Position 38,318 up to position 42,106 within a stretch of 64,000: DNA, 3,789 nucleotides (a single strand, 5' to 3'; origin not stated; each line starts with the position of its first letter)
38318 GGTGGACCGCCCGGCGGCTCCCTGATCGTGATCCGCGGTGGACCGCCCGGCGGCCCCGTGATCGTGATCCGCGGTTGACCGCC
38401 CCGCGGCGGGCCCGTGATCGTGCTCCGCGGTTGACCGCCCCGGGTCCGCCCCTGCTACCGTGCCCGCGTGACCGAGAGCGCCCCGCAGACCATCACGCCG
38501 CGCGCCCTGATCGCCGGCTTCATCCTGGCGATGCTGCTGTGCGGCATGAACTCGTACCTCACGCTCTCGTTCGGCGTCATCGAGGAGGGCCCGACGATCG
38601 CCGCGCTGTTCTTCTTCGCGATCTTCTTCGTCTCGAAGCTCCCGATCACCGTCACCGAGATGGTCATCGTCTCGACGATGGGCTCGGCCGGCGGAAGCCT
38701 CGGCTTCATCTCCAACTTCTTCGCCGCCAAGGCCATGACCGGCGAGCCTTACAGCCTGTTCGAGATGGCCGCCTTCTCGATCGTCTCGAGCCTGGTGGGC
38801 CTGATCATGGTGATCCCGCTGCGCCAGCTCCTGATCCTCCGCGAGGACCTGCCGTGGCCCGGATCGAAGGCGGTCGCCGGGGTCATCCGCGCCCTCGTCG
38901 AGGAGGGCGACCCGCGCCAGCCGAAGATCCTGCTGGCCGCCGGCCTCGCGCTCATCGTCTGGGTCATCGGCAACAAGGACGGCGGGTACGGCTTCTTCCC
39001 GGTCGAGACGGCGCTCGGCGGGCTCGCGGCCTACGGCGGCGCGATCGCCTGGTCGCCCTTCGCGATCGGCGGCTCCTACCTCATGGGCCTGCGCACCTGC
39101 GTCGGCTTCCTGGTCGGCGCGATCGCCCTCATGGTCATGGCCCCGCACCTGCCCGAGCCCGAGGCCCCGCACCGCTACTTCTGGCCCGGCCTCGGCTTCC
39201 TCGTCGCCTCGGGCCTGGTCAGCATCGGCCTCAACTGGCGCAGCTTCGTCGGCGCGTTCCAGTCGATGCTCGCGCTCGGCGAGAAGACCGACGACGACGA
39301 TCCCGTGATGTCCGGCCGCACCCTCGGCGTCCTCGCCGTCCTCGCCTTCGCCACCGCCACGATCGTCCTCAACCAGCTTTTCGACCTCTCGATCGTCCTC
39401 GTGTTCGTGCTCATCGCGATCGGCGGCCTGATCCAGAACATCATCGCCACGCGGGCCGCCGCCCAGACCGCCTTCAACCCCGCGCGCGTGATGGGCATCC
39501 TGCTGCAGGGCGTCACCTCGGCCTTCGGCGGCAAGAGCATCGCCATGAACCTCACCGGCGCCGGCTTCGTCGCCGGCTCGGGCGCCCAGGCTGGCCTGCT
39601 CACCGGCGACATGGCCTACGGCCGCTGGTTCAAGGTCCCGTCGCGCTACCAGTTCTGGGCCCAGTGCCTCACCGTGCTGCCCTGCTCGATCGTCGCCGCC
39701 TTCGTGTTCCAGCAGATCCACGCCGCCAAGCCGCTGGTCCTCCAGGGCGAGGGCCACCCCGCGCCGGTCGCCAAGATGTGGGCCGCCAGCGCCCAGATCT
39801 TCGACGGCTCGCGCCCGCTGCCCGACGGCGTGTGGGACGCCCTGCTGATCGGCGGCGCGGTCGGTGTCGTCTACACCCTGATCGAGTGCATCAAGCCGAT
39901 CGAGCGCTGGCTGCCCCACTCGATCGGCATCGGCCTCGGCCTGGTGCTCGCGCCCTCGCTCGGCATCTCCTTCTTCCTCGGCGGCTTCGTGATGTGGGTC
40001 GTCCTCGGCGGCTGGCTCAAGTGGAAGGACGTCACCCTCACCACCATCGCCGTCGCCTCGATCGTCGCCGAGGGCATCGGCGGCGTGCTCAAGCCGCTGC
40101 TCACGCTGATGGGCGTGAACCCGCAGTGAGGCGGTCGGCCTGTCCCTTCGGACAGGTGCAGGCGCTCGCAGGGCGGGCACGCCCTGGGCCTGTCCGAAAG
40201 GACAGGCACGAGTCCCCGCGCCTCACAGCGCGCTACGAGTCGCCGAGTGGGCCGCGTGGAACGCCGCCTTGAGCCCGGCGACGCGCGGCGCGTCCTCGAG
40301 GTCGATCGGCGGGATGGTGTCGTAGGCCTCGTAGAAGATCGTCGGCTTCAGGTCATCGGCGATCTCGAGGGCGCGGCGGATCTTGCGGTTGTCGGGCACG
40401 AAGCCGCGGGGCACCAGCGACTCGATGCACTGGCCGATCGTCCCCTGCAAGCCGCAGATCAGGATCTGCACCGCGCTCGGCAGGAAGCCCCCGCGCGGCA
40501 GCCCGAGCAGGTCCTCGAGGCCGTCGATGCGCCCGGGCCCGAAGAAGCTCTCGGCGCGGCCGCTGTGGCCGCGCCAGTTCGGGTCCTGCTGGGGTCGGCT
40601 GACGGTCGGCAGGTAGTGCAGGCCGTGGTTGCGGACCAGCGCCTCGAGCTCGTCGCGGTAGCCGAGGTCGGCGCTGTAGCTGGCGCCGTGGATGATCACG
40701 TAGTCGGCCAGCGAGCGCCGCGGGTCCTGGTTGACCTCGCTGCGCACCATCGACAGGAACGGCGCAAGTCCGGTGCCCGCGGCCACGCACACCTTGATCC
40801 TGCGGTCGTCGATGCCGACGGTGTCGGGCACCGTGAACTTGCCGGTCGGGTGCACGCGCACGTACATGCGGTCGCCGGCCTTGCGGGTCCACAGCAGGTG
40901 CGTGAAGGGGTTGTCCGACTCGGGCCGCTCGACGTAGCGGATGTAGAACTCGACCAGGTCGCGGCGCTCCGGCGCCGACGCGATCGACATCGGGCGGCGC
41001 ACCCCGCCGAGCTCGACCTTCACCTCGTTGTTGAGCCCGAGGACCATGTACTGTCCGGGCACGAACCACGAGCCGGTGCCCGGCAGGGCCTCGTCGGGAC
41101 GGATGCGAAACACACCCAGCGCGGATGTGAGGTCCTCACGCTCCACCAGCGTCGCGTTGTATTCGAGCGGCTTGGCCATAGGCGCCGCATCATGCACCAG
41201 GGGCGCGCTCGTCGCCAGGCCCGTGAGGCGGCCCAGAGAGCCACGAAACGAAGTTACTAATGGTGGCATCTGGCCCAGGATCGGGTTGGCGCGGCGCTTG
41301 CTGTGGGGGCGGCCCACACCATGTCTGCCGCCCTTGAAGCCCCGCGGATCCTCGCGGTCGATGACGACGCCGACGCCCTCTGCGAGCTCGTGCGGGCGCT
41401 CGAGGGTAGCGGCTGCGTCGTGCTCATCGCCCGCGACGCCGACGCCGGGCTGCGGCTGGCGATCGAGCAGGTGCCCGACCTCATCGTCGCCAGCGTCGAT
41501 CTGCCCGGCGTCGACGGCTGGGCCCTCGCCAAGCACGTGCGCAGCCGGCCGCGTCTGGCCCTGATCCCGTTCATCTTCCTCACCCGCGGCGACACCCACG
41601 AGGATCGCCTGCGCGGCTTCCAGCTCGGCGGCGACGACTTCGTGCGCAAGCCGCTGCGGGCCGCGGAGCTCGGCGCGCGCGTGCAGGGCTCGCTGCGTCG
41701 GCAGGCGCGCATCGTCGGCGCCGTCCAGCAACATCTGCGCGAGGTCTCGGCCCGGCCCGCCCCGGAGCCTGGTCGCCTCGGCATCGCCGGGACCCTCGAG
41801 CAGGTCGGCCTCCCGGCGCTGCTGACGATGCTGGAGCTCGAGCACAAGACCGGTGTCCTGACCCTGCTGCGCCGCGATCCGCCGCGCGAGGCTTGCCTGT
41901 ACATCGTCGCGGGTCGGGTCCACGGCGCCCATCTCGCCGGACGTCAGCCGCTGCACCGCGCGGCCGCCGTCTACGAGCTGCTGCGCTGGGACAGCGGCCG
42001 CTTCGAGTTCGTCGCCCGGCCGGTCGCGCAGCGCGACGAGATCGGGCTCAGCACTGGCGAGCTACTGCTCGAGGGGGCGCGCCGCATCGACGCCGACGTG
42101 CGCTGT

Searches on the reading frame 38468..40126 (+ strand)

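Call 82: search_protein_families(library=pfam, proteins=[window:38468-40126:+], max_evalue=0.0001)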
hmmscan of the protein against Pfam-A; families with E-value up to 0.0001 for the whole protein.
window:38468-40126:+ (553 aa): 1 family
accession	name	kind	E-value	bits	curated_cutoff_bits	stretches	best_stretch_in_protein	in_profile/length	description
PF03169.20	OPT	-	6.1e-47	161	25.8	2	286-541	359-618/623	OPT oligopeptide transporter protein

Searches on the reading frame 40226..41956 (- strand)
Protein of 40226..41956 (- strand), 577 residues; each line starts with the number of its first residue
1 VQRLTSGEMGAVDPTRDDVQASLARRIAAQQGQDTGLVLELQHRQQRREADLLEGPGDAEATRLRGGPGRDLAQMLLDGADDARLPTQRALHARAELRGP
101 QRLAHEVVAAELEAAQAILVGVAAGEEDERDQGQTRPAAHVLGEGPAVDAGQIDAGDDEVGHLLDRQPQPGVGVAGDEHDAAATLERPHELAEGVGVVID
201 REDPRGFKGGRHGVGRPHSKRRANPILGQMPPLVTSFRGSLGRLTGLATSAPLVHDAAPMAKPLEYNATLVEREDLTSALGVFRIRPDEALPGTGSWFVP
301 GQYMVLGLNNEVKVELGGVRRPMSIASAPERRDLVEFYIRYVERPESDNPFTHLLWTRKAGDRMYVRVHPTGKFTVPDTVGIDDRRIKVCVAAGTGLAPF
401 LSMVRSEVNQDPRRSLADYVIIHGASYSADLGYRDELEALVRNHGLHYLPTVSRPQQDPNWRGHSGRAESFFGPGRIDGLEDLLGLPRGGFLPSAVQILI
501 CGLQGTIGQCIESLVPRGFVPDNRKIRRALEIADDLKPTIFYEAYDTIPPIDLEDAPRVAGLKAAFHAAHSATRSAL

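Call 83: search_protein_families(library=pfam, proteins=[window:40226-41956:-], max_evalue=0.0001)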
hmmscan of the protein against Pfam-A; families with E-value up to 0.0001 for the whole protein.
window:40226-41956:- (577 aa): 1 family
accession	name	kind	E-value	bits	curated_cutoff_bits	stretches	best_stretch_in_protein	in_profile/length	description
PF00175.26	NAD_binding_1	-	6.4e-10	40.1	22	1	391-468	2-77/109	Oxidoreductase NAD-binding domain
